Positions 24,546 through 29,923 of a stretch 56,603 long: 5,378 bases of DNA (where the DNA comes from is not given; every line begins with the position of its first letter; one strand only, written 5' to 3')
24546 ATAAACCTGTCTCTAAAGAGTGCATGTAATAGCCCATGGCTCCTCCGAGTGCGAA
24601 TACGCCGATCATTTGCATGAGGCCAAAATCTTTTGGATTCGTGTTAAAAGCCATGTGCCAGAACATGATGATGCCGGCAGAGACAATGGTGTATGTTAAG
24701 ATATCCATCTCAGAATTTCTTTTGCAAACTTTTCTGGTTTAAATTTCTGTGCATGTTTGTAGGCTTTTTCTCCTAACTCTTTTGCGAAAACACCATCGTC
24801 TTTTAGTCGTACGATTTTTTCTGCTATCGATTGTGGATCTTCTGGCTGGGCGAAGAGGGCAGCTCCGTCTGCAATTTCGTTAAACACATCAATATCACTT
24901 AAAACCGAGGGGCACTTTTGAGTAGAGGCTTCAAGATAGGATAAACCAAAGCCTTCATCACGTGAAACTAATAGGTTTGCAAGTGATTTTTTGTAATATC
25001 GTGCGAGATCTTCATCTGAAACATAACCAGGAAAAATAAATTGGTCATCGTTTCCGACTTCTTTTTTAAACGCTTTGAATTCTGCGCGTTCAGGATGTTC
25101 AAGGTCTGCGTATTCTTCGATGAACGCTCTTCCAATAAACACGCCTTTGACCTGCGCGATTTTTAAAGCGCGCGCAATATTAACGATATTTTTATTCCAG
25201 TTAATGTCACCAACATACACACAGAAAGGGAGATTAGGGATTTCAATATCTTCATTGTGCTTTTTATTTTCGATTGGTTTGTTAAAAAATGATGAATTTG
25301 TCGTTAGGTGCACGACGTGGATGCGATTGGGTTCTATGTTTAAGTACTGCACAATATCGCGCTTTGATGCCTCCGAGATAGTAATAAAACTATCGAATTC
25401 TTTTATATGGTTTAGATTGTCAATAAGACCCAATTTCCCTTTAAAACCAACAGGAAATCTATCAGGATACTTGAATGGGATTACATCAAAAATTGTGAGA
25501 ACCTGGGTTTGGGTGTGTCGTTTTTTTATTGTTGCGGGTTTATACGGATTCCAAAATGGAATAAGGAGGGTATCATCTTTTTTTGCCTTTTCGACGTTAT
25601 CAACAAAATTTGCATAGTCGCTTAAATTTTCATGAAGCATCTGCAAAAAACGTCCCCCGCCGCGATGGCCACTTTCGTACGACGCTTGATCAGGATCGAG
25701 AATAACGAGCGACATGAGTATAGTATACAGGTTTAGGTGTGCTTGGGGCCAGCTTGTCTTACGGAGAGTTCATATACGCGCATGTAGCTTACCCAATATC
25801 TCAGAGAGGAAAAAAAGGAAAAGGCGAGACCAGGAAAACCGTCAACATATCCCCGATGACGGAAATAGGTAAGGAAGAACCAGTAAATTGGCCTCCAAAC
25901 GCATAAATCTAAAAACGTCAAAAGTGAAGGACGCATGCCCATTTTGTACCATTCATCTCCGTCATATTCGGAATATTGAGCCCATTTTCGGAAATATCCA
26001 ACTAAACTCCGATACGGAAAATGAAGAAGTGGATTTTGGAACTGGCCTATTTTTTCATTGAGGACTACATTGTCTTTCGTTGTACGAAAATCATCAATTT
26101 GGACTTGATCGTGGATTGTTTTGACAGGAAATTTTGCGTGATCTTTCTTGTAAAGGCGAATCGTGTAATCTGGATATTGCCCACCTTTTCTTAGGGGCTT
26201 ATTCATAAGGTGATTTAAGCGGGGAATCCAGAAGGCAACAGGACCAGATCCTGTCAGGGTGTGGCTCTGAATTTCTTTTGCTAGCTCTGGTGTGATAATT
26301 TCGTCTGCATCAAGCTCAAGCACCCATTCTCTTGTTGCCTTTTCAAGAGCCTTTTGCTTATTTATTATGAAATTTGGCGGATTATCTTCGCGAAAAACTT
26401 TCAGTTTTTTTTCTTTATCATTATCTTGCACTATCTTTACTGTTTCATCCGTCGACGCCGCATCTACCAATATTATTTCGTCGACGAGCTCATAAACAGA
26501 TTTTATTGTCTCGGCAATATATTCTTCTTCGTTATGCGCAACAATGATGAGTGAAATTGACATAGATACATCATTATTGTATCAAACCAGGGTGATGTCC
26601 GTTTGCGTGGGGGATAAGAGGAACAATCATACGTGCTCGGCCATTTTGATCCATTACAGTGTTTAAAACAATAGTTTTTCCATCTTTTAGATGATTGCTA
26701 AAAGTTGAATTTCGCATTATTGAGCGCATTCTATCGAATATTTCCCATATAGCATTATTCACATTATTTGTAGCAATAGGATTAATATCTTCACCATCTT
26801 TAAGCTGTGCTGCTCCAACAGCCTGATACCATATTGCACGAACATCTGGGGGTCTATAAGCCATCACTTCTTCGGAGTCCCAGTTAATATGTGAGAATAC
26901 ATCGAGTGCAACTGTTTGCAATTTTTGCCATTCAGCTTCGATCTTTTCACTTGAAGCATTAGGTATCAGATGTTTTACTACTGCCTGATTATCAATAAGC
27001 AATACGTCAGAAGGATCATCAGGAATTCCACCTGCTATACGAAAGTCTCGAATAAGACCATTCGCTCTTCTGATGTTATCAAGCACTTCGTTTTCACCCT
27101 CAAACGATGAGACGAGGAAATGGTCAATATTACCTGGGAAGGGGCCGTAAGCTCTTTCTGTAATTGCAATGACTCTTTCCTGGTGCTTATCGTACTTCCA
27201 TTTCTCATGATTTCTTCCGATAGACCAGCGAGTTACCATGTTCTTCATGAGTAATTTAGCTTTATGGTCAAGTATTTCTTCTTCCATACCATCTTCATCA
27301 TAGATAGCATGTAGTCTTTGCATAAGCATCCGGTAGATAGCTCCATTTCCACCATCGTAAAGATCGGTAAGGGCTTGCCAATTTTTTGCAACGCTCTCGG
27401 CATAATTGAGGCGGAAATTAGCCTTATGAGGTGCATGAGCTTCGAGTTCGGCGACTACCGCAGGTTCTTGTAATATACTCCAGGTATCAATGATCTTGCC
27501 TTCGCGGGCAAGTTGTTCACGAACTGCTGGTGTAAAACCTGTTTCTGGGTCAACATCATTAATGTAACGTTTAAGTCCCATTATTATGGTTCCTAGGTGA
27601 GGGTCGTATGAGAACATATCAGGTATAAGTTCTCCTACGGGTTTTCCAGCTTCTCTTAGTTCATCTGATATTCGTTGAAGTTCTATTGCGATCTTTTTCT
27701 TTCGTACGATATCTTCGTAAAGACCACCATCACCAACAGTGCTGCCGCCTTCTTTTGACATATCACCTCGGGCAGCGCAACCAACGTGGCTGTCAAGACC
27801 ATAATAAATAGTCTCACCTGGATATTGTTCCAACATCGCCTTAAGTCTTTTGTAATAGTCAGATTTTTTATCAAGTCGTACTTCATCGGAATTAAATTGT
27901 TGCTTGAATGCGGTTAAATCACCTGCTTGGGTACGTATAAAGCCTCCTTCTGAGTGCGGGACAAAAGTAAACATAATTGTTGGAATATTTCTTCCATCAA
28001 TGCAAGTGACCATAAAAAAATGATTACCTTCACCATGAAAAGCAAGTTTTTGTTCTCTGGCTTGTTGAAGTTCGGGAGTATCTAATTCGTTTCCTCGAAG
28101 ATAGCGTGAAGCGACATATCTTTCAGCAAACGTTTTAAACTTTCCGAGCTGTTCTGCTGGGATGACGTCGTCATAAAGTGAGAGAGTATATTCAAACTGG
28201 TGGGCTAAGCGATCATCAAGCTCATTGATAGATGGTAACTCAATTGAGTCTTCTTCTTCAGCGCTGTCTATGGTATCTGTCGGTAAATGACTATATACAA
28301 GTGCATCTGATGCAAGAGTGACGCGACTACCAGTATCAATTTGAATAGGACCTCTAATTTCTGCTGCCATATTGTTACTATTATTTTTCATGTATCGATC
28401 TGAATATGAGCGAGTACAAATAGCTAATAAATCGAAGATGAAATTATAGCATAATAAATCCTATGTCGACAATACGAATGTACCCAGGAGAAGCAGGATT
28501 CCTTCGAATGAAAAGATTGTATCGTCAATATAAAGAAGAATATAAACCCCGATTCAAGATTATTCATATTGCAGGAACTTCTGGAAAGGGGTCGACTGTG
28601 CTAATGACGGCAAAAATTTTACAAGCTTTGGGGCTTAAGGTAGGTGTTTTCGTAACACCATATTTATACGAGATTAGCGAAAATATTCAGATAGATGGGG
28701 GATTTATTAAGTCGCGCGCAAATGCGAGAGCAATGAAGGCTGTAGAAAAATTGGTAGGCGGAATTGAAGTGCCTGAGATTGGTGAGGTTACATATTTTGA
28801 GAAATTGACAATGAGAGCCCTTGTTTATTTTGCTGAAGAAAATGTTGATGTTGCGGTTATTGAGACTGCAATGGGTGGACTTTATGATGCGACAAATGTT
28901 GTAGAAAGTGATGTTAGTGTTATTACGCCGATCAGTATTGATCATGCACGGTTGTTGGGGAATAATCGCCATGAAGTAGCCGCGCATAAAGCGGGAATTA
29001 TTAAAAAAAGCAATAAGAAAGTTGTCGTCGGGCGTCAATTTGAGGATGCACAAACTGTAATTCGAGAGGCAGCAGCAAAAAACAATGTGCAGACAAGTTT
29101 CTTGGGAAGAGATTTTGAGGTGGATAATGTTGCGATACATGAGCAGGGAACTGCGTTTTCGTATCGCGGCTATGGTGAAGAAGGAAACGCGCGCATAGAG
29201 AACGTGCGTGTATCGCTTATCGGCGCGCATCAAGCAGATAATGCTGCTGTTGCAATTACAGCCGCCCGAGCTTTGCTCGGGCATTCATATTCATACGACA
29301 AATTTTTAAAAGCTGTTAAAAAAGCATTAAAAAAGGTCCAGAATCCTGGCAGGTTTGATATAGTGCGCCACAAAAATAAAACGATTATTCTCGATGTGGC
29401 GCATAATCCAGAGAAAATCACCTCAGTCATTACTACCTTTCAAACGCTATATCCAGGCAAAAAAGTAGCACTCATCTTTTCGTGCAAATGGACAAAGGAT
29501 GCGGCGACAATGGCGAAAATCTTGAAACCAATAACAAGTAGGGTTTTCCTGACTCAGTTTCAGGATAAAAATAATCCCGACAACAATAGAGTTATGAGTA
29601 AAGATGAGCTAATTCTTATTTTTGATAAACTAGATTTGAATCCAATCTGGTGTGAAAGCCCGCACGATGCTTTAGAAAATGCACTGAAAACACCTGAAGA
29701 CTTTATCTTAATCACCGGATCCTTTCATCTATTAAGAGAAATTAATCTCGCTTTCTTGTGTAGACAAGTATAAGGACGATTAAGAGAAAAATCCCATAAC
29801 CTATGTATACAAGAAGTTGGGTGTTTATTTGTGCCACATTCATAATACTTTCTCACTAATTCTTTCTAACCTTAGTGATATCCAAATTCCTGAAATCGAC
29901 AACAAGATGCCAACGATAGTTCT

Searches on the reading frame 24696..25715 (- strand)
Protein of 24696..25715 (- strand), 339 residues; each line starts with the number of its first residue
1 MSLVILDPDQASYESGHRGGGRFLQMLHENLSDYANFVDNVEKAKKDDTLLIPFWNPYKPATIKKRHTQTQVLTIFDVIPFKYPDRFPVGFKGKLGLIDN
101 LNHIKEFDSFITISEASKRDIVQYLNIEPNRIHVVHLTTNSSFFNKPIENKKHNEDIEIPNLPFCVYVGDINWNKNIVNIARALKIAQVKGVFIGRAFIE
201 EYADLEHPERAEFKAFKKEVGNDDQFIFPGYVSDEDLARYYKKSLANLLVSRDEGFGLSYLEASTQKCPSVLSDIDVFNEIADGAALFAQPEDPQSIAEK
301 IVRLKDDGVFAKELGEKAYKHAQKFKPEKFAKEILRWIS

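Call 65: search_protein_families(library=pfam, proteins=[window:24696-25715:-], max_evalue=0.0001)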
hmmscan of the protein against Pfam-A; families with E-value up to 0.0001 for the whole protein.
window:24696-25715:- (339 aa): 2 families
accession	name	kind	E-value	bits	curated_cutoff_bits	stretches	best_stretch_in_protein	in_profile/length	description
PF00534.26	Glycos_transf_1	-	7.4e-23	81.4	26.4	1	159-321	11-172/172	Glycosyl transferases group 1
PF13692.12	Glyco_trans_1_4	-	4.4e-15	56.6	27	1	165-307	4-142/142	Glycosyl transferases group 1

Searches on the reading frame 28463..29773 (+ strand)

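Call 65: search_protein_families(library=pfam, proteins=[window:28463-29773:+], max_evalue=0.0001)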
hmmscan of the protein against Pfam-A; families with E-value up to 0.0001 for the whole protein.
window:28463-29773:+ (436 aa): 2 families
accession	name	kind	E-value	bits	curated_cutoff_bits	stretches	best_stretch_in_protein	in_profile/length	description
PF08245.18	Mur_ligase_M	-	3.7e-15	56.9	24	1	36-268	1-200/200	Mur ligase middle domain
PF02875.26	Mur_ligase_C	-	4e-15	57.2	28.4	1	296-421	1-127/127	Mur ligase, glutamate ligase domain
